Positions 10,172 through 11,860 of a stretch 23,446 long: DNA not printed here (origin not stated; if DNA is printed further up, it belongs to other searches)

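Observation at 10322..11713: Single-ORF fusion of TatD nuclease/hydrolase with a small radical SAM domain, coupled to metG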

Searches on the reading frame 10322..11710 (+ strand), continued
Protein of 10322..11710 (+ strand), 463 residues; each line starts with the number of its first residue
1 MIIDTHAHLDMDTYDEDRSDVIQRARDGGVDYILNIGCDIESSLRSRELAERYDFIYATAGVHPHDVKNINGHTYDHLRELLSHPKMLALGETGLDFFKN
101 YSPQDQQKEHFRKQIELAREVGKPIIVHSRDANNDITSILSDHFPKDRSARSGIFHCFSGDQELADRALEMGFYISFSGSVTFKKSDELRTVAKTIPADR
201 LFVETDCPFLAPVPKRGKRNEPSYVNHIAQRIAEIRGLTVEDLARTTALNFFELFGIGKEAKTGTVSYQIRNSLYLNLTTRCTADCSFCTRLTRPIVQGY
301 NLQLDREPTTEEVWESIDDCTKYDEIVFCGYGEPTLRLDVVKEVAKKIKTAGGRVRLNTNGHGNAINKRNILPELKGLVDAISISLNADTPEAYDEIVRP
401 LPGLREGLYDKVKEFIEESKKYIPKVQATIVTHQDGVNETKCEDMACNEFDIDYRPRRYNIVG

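Call 29: find_homologous_proteins(query=A1, max_evalue=1e-30)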
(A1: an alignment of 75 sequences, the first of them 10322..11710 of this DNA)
Query A1 (75 sequences) (463 aa, profile of the alignment): 7998 proteins with E <= 1e-30 among 8000 candidates; the best 120 are listed.
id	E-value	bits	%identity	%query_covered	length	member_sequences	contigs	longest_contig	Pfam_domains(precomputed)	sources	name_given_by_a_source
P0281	1.3e-205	701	49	100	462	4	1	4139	PF01026.28,PF04055.28,PF01979.27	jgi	jgi:TatD DNase family protein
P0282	6.5e-204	696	52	100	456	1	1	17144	PF01026.28,PF04055.28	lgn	-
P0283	1.2e-203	695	49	100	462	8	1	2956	PF01026.28,PF04055.28,PF01979.27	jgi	jgi:TatD DNase family protein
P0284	1.4e-203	695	52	100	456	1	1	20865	PF01026.28,PF04055.28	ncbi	-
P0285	1.5e-203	695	48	100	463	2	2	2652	PF01026.28,PF04055.28,PF01979.27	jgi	-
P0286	1.5e-203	695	56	100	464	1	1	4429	PF01026.28,PF04055.28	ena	-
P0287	1.6e-203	695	49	100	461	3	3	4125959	PF01026.28,PF04055.28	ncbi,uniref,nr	ncbi:TatD family hydrolase [Geoalkalibacter halelectricus]|uniref:YchF/TatD family DNA exonuclease n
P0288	2.6e-203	694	56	100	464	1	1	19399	PF01026.28,PF04055.28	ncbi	-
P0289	2.8e-203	694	56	100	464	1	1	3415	PF01026.28,PF04055.28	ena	-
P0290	2.8e-203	694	56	100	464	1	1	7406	PF01026.28,PF04055.28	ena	-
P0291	2.9e-203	694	56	100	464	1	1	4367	PF01026.28,PF04055.28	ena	-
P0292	3.1e-203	694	49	100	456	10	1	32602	PF01026.28,PF04055.28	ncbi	-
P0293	3.3e-203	694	50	100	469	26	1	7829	PF01026.28,PF04055.28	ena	-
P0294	3.3e-203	693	55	100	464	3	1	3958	PF01026.28,PF04055.28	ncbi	-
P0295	3.4e-203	693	56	100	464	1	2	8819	PF01026.28,PF04055.28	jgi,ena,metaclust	metaclust:\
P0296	3.9e-203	693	56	100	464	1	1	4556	PF01026.28,PF04055.28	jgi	-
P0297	4.7e-203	693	56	100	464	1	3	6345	PF01026.28,PF04055.28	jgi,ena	-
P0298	4.7e-203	693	56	100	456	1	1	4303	PF01026.28,PF04055.28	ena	-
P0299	4.8e-203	693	52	100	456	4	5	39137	PF01026.28,PF04055.28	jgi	jgi:TatD DNase family protein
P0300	5.1e-203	693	56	100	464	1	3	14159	PF01026.28,PF04055.28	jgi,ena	-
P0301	5.5e-203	693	56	100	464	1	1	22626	PF01026.28,PF04055.28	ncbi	-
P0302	6.0e-203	693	58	100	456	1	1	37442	PF01026.28,PF04055.28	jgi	jgi:TatD DNase family protein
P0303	6.7e-203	693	56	100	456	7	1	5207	PF01026.28,PF04055.28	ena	-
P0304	6.8e-203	692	56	100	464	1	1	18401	PF01026.28,PF04055.28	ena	-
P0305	6.8e-203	692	52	100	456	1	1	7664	PF01026.28,PF04055.28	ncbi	-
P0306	7.1e-203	692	52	100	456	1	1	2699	PF01026.28,PF04055.28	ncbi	-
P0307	9.3e-203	692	56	100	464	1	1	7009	PF01026.28,PF04055.28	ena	-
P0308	9.5e-203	692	52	100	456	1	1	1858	PF01026.28,PF04055.28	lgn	-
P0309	1.0e-202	692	50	100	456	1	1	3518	PF01026.28,PF04055.28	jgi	jgi:TatD DNase family protein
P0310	1.0e-202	692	50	100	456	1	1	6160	PF01026.28,PF04055.28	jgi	jgi:TatD DNase family protein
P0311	1.4e-202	691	52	100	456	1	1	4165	PF01026.28,PF04055.28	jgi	jgi:TatD DNase family protein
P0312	1.5e-202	691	52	100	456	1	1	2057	PF01026.28,PF04055.28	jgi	jgi:TatD DNase family protein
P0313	1.5e-202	691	50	100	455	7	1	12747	PF01026.28,PF04055.28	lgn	-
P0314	1.6e-202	691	49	100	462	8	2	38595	PF01026.28,PF04055.28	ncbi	-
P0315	1.8e-202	691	51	100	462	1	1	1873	PF01026.28,PF04055.28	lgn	-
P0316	1.8e-202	691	56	100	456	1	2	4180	PF01026.28,PF04055.28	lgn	-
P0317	1.8e-202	691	56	100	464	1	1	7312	PF01026.28,PF04055.28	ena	-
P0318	1.8e-202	691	56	100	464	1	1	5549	PF01026.28,PF04055.28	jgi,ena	-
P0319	1.9e-202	691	56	100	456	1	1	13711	PF01026.28,PF04055.28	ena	-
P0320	2.1e-202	691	56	100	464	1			PF01026.28,PF04055.28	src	-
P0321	2.1e-202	691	56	100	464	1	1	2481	PF01026.28,PF04055.28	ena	-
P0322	2.5e-202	691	51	100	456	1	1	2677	PF01026.28,PF04055.28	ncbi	-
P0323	2.5e-202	691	56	100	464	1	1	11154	PF01026.28,PF04055.28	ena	-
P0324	2.6e-202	691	49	100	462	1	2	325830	PF01026.28,PF04055.28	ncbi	-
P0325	2.6e-202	691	55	100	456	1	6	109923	PF01026.28,PF04055.28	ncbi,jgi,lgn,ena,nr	ncbi:MAG TPA: radical SAM protein [Nitrospinae bacterium]|nr:radical SAM protein [Nitrospinota bacte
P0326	2.6e-202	691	52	100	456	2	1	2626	PF01026.28,PF04055.28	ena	-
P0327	2.7e-202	690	56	100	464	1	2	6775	PF01026.28,PF04055.28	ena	-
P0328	2.8e-202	690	52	100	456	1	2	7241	PF01026.28,PF04055.28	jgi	jgi:TatD DNase family protein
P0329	2.9e-202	690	52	100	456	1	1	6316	PF01026.28,PF04055.28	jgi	jgi:TatD DNase family protein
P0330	3.2e-202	690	53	100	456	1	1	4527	PF01026.28,PF04055.28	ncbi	-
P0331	3.2e-202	690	51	100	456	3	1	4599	PF01026.28,PF04055.28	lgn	-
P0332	4.0e-202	690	54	100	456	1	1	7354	PF01026.28,PF04055.28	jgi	jgi:TatD DNase family protein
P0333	4.2e-202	690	51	100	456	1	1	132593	PF01026.28,PF04055.28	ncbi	-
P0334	5.3e-202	690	52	100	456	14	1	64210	PF01026.28,PF04055.28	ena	-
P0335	5.8e-202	689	52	100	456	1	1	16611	PF01026.28,PF04055.28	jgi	jgi:TatD DNase family protein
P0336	5.9e-202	689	55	100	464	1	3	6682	PF01026.28,PF04055.28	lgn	-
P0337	6.7e-202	689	49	100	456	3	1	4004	PF01026.28,PF04055.28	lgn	-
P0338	7.3e-202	689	50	100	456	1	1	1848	PF01026.28,PF04055.28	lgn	-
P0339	7.7e-202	689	52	100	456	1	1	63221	PF01026.28,PF04055.28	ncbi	-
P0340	7.9e-202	689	55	100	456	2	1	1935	PF01026.28,PF04055.28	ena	-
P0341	8.6e-202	689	47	100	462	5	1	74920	PF01026.28,PF04055.28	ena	-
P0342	8.7e-202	689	51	100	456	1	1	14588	PF01026.28,PF04055.28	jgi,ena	-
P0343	9.2e-202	689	52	100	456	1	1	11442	PF01026.28,PF04055.28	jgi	-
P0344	1.1e-201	689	52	100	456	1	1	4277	PF01026.28,PF04055.28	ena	-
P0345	1.1e-201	689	52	100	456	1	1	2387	PF01026.28,PF04055.28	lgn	-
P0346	1.1e-201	689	48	100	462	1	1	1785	PF01026.28,PF04055.28,PF01979.27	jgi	jgi:TatD DNase family protein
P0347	1.2e-201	688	52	100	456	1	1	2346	PF01026.28,PF04055.28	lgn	-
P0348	1.2e-201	688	48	100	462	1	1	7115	PF01026.28,PF04055.28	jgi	-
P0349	1.5e-201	688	49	100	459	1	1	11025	PF01026.28,PF04055.28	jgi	jgi:TatD DNase family protein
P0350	1.6e-201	688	52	100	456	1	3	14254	PF01026.28,PF04055.28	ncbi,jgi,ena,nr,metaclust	ncbi:MAG: radical SAM protein [Nitrospirae bacterium RBG_19FT_COMBO_55_12]|nr:MAG: radical SAM prote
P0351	1.6e-201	688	50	100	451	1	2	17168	PF01026.28,PF04055.28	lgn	-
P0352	1.7e-201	688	51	100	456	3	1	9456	PF01026.28,PF04055.28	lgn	-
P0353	2.0e-201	688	52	100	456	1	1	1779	PF01026.28,PF04055.28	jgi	jgi:TatD DNase family protein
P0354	2.0e-201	688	48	100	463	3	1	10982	PF01026.28,PF04055.28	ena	-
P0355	2.2e-201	687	53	100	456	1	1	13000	PF01026.28,PF04055.28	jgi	jgi:TatD DNase family protein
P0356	2.2e-201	687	50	100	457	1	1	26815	PF01026.28,PF04055.28,PF01979.27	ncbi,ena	-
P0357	2.3e-201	687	49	100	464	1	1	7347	PF01026.28,PF04055.28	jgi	-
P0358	2.3e-201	687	51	100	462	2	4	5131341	PF01026.28,PF04055.28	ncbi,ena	-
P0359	2.3e-201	687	51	100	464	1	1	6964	PF01026.28,PF04055.28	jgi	jgi:TatD DNase family protein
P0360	2.4e-201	687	51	100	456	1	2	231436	PF01026.28,PF04055.28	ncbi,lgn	-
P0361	2.5e-201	687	49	100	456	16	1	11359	PF01026.28,PF04055.28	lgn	-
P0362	2.6e-201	687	51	100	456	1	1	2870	PF01026.28,PF04055.28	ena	-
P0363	2.6e-201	687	49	100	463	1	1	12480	PF01026.28,PF04055.28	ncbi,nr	ncbi:MAG: YchF/TatD family DNA exonuclease [Desulfuromusa sp.]|nr:YchF/TatD family DNA exonuclease [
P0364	2.6e-201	687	49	100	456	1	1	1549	PF01026.28,PF04055.28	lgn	-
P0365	2.8e-201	687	52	100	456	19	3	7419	PF01026.28,PF04055.28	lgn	-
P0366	3.0e-201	687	51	100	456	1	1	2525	PF01026.28,PF04055.28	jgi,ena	-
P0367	3.1e-201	687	52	100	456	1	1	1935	PF01026.28,PF04055.28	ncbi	-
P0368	3.2e-201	687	51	100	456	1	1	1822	PF01026.28,PF04055.28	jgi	jgi:TatD DNase family protein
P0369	3.2e-201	687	51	100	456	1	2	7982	PF01026.28,PF04055.28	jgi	jgi:TatD DNase family protein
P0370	3.2e-201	687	51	100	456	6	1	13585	PF01026.28,PF04055.28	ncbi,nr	ncbi:MAG TPA: TatD family hydrolase [Nitrospirota bacterium]|nr:TatD family hydrolase [Nitrospirota 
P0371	3.4e-201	687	52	100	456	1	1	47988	PF01026.28,PF04055.28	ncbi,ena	-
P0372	3.5e-201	687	50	100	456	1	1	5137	PF01026.28,PF04055.28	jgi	jgi:TatD DNase family protein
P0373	3.7e-201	687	48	100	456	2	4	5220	PF01026.28,PF04055.28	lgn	-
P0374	3.7e-201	687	51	100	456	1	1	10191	PF01026.28,PF04055.28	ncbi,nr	ncbi:MAG: YchF/TatD family DNA exonuclease [Nitrospirae bacterium]|nr:YchF/TatD family DNA exonuclea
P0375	3.8e-201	687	50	100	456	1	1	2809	PF01026.28,PF04055.28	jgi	jgi:TatD DNase family protein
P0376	3.8e-201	687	52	100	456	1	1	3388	PF01026.28,PF04055.28,PF01979.27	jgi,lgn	jgi:TatD DNase family protein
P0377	4.0e-201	687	52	100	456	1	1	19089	PF01026.28,PF04055.28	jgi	jgi:TatD DNase family protein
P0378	4.1e-201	687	51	100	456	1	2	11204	PF01026.28,PF04055.28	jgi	jgi:TatD DNase family protein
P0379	4.1e-201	687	51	100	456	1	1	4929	PF01026.28,PF04055.28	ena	-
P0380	4.1e-201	687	52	100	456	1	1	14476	PF01026.28,PF04055.28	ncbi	-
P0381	4.1e-201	687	51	100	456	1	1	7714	PF01026.28,PF04055.28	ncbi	-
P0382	4.3e-201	687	52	100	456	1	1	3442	PF01026.28,PF04055.28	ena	-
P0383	4.4e-201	687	51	100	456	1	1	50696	PF01026.28,PF04055.28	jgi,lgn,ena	-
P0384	4.5e-201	686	51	100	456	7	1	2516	PF01026.28,PF04055.28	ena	-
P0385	4.5e-201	686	50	100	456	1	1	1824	PF01026.28,PF04055.28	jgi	-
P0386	4.6e-201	686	49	100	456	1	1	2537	PF01026.28,PF04055.28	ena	-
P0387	4.7e-201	686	49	100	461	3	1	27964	PF01026.28,PF04055.28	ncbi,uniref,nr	ncbi:TatD family hydrolase [Geoalkalibacter sp.]|uniref:TatD family hydrolase n=1 Tax=Geoalkalibacte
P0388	4.7e-201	686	56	100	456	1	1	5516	PF01026.28,PF04055.28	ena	-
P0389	4.9e-201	686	50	100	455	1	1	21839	PF01026.28,PF04055.28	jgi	jgi:TatD DNase family protein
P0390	5.0e-201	686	51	100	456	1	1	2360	PF01026.28,PF04055.28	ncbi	-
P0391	5.1e-201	686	52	100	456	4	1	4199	PF01026.28,PF04055.28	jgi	jgi:TatD DNase family protein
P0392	5.5e-201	686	51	100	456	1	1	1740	PF01026.28,PF04055.28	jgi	jgi:TatD DNase family protein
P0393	5.5e-201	686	55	100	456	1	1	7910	PF01026.28,PF04055.28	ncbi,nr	ncbi:MAG: YchF/TatD family DNA exonuclease [Nitrospinae bacterium]|nr:YchF/TatD family DNA exonuclea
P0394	5.6e-201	686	49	100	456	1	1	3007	PF01026.28,PF04055.28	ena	-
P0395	5.7e-201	686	48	100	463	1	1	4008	PF01026.28,PF04055.28,PF01979.27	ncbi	-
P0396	6.1e-201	686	51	100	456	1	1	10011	PF01026.28,PF04055.28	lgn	-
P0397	6.5e-201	686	51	100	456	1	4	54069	PF01026.28,PF04055.28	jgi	jgi:TatD DNase family protein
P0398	7.0e-201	686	52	100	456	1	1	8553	PF01026.28,PF04055.28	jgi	-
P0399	7.1e-201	686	52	100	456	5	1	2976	PF01026.28,PF04055.28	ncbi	-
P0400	7.1e-201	686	51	100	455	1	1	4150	PF01026.28,PF04055.28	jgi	jgi:TatD DNase family protein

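Call 31: find_encoding_contigs(protein=P0287, flank=6000, max_places=2)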
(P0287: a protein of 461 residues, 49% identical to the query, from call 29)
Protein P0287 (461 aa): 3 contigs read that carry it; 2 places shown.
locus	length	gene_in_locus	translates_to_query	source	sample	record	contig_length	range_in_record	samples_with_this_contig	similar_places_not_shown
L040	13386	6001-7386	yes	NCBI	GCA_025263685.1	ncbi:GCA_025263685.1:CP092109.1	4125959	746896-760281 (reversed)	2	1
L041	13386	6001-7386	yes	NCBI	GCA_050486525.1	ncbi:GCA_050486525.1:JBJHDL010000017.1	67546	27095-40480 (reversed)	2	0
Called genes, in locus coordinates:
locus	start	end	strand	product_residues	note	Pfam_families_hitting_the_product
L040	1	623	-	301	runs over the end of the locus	PF03193:RsgA_GTPase (faint), PF00350:Dynamin_N (faint), PF01926:MMR_HSR1, PF02421:FeoB_N, PF00009:GTP_EFTU, PF07650:KH_2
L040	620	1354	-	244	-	PF22935:RM44_endonuclase, PF14622:Ribonucleas_3_3, PF00636:Ribonuclease_3, PF00035:dsrm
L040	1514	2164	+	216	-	PF02223:Thymidylate_kin, PF13521:AAA_28 (weak)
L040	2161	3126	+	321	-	PF13177:DNA_pol3_delta2, PF09115:DNApol3-delta_C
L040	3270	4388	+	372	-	PF04468:PSP1, PF28472:PSP1_3rd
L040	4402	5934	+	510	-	PF00133:tRNA-synt_1, PF01406:tRNA-synt_1e, PF09334:tRNA-synt_1g, PF00133:tRNA-synt_1, PF01406:tRNA-synt_1e (weak), PF08264:Anticodon_1, PF19303:Anticodon_3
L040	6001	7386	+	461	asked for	PF01026:TatD_DNase, PF04055:Radical_SAM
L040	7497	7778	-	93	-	PF15590:Imm27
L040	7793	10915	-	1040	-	PF00873:ACR_tran, PF03176:MMPL (weak)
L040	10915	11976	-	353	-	PF25919:BSH_CusB (faint), PF25876:HH_MFP_RND (weak), PF25893:HH_CzcB, PF25954:Beta-barrel_RND_2, PF25967:RND-MFP_C (weak), PF25975:CzcB_C (weak), PF25989:YknX_C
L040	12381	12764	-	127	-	PF13442:Cytochrome_CBB3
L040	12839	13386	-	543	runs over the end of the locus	PF03063:Prismane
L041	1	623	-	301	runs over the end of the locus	PF03193:RsgA_GTPase (faint), PF00350:Dynamin_N (faint), PF01926:MMR_HSR1, PF02421:FeoB_N, PF00009:GTP_EFTU, PF07650:KH_2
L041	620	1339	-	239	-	PF22935:RM44_endonuclase, PF14622:Ribonucleas_3_3, PF00636:Ribonuclease_3, PF00035:dsrm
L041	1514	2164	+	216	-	PF02223:Thymidylate_kin, PF13521:AAA_28 (weak)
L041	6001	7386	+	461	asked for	PF01026:TatD_DNase, PF04055:Radical_SAM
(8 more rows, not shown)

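Call 32: find_encoding_contigs(protein=P0350, flank=6000, max_places=2)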
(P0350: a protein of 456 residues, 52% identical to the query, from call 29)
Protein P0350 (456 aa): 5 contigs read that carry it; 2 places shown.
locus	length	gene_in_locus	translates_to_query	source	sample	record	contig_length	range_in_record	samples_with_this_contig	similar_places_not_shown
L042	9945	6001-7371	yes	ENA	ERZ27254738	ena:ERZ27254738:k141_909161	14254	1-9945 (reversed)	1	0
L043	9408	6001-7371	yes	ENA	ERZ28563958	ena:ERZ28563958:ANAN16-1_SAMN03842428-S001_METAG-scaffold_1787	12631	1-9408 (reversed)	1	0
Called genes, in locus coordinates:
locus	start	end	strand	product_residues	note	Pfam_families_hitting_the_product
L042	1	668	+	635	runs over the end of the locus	PF13476:AAA_23 (weak)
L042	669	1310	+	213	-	PF13521:AAA_28 (weak), PF02223:Thymidylate_kin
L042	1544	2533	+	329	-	PF13177:DNA_pol3_delta2, PF00004:AAA (faint)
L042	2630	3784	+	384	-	PF04468:PSP1, PF28472:PSP1_3rd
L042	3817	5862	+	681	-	PF00133:tRNA-synt_1, PF01406:tRNA-synt_1e, PF09334:tRNA-synt_1g, PF00133:tRNA-synt_1, PF19303:Anticodon_3, PF08264:Anticodon_1 (weak), PF01588:tRNA_bind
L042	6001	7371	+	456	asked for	PF01026:TatD_DNase, PF04055:Radical_SAM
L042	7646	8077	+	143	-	PF00072:Response_reg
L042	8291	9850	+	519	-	PF02142:MGS, PF01808:AICARFT_IMPCHas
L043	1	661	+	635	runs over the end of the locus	PF13476:AAA_23 (weak)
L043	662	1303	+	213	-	PF13521:AAA_28 (weak), PF02223:Thymidylate_kin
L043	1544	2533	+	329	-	PF13177:DNA_pol3_delta2, PF00004:AAA (faint)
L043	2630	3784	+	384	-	PF04468:PSP1, PF28472:PSP1_3rd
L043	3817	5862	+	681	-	PF00133:tRNA-synt_1, PF01406:tRNA-synt_1e, PF09334:tRNA-synt_1g, PF00133:tRNA-synt_1, PF19303:Anticodon_3, PF08264:Anticodon_1 (weak), PF01588:tRNA_bind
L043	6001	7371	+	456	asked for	PF01026:TatD_DNase, PF04055:Radical_SAM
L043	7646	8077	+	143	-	PF00072:Response_reg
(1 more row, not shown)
